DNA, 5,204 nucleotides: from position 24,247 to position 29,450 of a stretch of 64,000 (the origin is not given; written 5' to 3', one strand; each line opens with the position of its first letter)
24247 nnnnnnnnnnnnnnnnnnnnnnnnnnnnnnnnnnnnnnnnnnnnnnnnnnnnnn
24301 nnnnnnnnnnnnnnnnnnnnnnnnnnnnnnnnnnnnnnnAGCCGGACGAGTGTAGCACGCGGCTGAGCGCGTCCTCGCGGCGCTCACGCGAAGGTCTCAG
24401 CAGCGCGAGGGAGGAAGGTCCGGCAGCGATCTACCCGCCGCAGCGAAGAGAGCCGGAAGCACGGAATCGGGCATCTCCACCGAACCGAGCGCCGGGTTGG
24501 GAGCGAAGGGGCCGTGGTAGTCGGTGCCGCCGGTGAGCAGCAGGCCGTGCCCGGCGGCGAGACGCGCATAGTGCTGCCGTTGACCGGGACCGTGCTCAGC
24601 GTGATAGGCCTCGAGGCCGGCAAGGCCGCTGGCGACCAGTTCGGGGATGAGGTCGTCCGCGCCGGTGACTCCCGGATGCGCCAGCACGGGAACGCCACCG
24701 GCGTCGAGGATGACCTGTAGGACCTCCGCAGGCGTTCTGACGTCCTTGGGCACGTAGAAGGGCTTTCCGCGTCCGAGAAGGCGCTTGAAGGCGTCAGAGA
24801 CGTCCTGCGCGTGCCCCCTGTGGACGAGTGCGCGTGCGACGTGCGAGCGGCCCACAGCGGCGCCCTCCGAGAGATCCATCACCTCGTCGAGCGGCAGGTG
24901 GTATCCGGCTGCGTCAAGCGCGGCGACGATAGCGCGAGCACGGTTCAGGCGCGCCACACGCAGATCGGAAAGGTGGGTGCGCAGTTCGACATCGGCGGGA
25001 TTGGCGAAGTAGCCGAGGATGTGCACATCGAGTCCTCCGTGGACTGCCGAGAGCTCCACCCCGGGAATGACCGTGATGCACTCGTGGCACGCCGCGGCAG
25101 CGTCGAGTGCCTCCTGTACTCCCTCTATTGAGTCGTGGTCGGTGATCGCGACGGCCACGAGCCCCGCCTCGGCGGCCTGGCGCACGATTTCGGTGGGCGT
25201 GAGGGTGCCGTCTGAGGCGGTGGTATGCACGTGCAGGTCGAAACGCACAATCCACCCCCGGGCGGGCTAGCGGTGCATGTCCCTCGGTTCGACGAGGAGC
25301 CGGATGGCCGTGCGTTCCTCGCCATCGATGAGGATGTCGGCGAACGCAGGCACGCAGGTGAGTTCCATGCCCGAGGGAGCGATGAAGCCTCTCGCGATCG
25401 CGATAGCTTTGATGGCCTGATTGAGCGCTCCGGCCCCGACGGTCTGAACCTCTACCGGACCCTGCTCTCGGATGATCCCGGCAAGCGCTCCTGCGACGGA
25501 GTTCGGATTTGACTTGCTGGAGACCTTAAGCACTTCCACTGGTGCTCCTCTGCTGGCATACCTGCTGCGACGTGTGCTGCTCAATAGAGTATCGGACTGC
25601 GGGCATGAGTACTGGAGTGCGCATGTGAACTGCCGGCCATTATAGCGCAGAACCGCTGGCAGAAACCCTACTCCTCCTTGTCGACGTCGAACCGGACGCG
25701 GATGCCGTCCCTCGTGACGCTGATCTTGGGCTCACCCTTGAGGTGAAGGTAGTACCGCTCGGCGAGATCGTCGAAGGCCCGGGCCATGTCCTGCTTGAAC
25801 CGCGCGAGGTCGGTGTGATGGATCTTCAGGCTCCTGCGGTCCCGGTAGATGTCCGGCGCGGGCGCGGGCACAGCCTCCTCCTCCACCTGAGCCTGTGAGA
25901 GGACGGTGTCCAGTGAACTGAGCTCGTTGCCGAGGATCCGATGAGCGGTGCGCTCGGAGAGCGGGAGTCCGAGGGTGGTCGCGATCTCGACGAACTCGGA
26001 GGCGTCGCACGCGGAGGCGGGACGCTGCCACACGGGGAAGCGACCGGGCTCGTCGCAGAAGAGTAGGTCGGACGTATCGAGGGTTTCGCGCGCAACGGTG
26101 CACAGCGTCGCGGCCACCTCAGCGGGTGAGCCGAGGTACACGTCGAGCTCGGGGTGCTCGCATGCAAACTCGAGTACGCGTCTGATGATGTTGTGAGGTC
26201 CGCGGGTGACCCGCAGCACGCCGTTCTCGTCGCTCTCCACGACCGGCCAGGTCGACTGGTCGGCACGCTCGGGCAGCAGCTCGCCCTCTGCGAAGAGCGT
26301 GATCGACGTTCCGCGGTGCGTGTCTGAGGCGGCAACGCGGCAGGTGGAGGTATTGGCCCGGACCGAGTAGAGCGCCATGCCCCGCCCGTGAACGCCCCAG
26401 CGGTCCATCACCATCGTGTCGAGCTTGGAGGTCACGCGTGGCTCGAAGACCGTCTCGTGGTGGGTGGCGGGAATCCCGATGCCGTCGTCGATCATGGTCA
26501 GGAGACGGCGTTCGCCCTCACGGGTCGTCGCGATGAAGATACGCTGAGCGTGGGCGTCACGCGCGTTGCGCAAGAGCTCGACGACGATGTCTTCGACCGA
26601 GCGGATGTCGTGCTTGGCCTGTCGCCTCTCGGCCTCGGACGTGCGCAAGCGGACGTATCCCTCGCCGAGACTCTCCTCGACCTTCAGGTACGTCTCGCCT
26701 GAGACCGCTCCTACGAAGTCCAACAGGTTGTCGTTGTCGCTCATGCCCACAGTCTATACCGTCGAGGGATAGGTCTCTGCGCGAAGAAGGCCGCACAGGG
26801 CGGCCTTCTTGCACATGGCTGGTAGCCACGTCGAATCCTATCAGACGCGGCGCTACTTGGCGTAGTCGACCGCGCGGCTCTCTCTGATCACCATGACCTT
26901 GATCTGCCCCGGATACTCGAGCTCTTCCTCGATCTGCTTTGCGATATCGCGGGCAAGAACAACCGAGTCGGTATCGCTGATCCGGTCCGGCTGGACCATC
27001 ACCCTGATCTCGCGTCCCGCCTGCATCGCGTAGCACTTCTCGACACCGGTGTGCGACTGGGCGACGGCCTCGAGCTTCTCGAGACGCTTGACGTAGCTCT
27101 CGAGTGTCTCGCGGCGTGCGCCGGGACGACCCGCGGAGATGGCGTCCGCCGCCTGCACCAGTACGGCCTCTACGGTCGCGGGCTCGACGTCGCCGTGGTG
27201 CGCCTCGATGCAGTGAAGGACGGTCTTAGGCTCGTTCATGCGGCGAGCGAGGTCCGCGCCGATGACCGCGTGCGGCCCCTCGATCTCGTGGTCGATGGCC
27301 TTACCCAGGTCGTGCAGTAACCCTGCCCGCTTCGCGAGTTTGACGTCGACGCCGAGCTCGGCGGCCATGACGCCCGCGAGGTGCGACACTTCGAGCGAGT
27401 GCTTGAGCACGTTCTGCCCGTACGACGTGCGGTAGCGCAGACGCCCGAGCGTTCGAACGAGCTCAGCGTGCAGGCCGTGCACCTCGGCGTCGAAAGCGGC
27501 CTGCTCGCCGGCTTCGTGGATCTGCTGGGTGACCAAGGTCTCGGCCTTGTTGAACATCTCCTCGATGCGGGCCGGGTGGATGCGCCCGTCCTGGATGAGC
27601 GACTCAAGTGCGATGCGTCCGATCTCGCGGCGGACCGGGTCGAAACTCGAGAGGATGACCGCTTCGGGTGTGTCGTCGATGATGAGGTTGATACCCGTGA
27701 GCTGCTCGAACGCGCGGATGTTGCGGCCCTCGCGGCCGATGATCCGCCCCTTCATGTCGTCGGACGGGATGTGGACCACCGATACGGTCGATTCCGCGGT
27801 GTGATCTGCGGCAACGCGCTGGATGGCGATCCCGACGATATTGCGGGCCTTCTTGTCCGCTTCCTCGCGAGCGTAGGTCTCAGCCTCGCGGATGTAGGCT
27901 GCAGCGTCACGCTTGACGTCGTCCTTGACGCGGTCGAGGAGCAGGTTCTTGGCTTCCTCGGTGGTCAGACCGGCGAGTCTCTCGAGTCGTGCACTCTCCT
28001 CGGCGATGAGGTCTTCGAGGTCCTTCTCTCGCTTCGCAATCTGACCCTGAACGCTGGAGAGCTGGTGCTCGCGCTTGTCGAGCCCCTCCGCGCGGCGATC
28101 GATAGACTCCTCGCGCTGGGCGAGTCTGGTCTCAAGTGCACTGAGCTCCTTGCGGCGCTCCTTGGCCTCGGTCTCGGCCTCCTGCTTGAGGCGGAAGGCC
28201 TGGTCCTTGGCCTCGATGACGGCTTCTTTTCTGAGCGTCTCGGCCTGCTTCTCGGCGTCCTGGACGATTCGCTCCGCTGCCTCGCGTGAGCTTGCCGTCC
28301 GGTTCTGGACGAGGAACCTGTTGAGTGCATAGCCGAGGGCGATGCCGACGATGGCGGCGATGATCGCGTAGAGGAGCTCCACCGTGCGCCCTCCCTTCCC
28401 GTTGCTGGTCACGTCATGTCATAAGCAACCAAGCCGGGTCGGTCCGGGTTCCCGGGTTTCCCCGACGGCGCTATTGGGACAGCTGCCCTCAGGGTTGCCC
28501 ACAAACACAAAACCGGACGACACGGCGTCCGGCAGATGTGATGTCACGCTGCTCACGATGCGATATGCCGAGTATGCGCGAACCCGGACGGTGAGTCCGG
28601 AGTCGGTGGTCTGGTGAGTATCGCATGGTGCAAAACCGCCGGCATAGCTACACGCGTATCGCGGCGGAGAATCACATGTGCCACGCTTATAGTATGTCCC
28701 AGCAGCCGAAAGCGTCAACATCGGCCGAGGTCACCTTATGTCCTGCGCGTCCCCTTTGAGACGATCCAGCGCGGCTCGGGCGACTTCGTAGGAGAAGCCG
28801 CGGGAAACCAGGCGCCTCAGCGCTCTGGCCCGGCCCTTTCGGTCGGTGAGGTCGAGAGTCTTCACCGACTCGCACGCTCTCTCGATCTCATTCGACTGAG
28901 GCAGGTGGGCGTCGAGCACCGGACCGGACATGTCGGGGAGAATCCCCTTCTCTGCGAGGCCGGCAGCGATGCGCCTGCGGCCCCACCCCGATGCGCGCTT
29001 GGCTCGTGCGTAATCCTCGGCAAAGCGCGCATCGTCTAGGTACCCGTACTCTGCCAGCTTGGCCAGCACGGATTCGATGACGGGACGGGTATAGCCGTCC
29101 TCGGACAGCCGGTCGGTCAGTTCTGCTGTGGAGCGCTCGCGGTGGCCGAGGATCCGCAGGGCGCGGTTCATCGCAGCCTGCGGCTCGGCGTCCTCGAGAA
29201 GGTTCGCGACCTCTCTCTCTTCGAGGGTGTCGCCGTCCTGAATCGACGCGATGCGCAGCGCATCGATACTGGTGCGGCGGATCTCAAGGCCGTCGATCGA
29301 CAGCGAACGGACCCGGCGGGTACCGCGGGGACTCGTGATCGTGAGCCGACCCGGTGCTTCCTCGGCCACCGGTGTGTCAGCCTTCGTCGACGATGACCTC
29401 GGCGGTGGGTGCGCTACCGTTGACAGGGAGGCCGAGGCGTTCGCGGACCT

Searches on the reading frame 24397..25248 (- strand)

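Call 45: search_protein_families(library=pfam, proteins=[window:24397-25248:-])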
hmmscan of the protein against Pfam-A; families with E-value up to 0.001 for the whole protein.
window:24397-25248:- (283 aa): 2 families
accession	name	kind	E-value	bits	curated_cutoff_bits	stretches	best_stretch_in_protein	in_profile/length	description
PF02811.25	PHP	-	4.7e-13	50.2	26.4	1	4-115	1-84/164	PHP domain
PF19799.5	DUF6282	-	2.7e-05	24.4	26.8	1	3-76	3-76/196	Family of unknown function (DUF6282)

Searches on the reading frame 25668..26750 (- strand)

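Call 45: search_protein_families(library=pfam, proteins=[window:25668-26750:-])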
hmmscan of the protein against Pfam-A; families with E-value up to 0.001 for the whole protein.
window:25668-26750:- (360 aa): 2 families
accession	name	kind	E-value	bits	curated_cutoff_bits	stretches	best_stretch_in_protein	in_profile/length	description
PF02518.31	HATPase_c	-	3.6e-10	40.7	26.4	1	48-153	2-106/111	Histidine kinase-, DNA gyrase B-, and HSP90-like ATPase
PF13589.12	HATPase_c_3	-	3.5e-06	27.5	25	1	51-130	2-82/137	Histidine kinase-, DNA gyrase B-, and HSP90-like ATPase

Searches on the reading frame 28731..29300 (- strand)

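Call 45: search_protein_families(library=pfam, proteins=[window:28731-29300:-])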
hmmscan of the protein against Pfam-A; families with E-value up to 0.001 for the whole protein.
window:28731-29300:- (189 aa): 3 families
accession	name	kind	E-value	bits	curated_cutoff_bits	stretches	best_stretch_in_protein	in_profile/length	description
PF21982.2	RecX_HTH1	-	1.2e-17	64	26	1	43-82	1-40/40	RecX, first three-helix domain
PF02631.22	RecX_HTH2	-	1.4e-12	48.1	26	1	89-120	1-33/42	RecX, second three-helix domain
PF21981.2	RecX_HTH3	-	2.5e-05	24.8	26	1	150-178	20-48/48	RecX, third three-helix domain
